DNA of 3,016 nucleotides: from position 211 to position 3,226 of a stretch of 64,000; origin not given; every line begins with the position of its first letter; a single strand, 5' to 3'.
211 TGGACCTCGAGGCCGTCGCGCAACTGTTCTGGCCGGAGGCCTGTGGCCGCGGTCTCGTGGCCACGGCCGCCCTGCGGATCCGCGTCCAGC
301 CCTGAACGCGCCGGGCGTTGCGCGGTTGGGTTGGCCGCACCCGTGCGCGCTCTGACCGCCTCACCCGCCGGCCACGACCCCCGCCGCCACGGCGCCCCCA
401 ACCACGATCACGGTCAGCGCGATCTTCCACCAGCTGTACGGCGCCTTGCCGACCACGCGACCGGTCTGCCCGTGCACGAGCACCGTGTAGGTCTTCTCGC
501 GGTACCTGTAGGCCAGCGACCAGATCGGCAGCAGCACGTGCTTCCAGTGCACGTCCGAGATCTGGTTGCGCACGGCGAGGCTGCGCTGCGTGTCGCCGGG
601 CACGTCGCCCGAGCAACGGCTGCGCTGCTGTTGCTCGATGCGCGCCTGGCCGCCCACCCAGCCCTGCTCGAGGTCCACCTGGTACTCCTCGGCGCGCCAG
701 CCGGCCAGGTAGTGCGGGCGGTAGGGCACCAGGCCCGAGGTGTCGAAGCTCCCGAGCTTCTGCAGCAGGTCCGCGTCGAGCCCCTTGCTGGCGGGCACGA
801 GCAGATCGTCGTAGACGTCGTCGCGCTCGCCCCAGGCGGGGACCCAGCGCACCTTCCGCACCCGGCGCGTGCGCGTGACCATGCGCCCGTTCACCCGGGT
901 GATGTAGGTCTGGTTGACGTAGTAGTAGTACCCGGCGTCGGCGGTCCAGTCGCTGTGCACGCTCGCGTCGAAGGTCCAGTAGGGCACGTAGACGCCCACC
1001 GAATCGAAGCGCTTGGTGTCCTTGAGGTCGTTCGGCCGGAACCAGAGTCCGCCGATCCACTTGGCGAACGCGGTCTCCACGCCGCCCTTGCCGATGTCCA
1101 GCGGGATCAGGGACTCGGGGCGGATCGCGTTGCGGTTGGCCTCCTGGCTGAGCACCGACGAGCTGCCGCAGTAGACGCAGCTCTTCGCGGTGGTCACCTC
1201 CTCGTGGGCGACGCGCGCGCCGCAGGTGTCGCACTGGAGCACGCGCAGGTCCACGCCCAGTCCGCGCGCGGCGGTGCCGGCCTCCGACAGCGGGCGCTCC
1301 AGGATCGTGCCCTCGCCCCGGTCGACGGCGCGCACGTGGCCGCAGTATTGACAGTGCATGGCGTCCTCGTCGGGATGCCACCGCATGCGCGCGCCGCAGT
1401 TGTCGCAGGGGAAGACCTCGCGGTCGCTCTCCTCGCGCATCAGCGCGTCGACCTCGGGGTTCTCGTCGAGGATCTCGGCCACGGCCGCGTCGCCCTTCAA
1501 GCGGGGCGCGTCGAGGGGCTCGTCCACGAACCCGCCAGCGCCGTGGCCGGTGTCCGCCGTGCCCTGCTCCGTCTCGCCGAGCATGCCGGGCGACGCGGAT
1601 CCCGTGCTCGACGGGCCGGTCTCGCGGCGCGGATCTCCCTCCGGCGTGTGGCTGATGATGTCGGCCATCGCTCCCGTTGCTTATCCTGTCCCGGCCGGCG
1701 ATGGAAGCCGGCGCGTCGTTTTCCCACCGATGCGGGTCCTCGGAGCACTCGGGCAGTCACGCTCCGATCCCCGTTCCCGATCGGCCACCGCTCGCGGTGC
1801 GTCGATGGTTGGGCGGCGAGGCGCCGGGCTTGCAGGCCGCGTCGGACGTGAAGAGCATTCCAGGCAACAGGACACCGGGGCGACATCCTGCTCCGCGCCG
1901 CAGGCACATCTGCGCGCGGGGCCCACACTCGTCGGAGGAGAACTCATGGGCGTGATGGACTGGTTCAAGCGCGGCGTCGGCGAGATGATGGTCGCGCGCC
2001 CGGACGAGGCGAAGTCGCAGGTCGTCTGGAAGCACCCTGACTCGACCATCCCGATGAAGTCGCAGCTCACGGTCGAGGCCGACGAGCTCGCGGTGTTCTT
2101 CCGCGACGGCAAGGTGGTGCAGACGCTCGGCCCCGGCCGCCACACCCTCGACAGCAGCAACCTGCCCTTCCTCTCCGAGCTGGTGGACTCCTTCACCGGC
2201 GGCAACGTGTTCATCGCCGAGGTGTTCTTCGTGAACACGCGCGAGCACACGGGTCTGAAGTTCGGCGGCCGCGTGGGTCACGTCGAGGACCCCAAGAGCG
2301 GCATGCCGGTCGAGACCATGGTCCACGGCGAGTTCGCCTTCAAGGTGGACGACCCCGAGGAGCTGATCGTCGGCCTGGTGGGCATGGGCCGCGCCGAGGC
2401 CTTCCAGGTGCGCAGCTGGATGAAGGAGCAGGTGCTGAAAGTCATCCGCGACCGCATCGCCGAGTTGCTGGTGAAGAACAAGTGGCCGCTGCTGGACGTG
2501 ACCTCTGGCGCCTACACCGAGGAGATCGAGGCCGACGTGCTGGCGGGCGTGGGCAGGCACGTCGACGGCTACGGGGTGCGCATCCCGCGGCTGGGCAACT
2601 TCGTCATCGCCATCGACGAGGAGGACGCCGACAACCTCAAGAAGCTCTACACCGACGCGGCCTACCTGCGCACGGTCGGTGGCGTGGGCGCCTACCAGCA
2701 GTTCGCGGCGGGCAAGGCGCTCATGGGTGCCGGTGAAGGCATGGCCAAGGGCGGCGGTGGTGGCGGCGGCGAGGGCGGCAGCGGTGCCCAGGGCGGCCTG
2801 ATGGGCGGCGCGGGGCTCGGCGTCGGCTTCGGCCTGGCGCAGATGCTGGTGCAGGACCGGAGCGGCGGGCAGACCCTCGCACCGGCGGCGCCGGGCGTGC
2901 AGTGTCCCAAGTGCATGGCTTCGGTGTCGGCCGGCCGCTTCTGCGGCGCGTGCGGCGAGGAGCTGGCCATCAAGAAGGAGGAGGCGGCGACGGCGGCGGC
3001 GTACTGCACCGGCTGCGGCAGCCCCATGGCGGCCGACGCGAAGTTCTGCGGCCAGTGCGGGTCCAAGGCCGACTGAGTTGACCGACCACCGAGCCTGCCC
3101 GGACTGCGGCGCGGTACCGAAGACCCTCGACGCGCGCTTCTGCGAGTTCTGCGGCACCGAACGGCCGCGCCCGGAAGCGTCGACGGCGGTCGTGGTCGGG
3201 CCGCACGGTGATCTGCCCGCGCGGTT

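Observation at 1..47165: An unnamed ~70-90-aa C-terminal module tags seven otherwise unrelated envelope/secreted proteins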

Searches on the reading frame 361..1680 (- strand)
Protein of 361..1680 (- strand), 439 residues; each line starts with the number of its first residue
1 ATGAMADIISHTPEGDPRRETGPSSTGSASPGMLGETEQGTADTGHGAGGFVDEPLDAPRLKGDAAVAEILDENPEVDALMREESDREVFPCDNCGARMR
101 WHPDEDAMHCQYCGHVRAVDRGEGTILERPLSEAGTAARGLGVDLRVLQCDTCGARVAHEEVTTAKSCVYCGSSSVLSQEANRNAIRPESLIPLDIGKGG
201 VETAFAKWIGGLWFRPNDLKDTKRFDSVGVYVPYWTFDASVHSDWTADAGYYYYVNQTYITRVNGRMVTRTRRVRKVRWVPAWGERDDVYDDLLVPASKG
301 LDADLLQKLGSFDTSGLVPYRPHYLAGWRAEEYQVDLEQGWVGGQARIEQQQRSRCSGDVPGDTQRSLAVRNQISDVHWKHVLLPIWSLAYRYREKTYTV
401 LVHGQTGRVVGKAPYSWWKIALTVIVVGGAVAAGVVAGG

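Call 15: search_protein_families(library=pfam, proteins=[window:361-1680:-], max_evalue=0.01)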
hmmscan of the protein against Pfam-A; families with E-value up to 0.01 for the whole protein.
window:361-1680:- (439 aa): 2 families
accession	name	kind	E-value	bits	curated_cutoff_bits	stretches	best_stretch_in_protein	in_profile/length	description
PF18319.7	Zn_ribbon_PriA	-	2.6e-05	24.5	26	1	92-116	1-25/27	PriA DNA helicase Cys-rich region (CRR) domain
PF12773.13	DZR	-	0.0024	18.4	27.3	0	149-175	14-34/45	Double zinc ribbon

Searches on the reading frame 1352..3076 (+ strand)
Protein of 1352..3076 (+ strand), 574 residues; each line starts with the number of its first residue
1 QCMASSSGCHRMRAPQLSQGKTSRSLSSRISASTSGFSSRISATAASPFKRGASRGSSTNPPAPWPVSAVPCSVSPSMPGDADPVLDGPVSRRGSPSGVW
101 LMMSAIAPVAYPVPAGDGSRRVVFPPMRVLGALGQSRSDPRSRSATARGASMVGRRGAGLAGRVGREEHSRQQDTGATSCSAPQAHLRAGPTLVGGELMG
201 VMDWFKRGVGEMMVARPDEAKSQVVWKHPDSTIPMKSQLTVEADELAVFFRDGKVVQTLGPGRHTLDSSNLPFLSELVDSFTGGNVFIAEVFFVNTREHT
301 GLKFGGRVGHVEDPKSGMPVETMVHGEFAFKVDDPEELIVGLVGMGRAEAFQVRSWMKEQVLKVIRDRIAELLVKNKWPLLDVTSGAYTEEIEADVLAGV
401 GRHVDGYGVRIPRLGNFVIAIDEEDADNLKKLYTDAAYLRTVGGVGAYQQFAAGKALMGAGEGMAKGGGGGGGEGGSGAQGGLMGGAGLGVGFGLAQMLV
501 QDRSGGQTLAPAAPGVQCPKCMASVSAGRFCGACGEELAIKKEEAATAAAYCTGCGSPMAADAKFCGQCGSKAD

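Call 15: search_protein_families(library=pfam, proteins=[window:1352-3076:+], max_evalue=0.01)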
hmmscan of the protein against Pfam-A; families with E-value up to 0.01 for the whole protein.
window:1352-3076:+ (574 aa): 5 families
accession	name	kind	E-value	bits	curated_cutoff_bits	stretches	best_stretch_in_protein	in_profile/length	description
PF13421.11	Band_7_1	-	2.8e-22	79.8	24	1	230-424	8-198/211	SPFH domain-Band 7 family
PF12773.13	DZR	-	1.8e-07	31.7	27.3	1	518-570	1-45/45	Double zinc ribbon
PF01145.31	Band_7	-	8.3e-05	23.1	23.6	1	240-411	2-137/176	SPFH domain / Band 7 family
PF13240.11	Zn_Ribbon_1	-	0.0004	20.5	25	1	551-572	1-22/23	zinc-ribbon domain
PF13248.11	Zn_ribbon_3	-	0.0014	18.4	27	0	551-572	4-25/26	zinc-ribbon domain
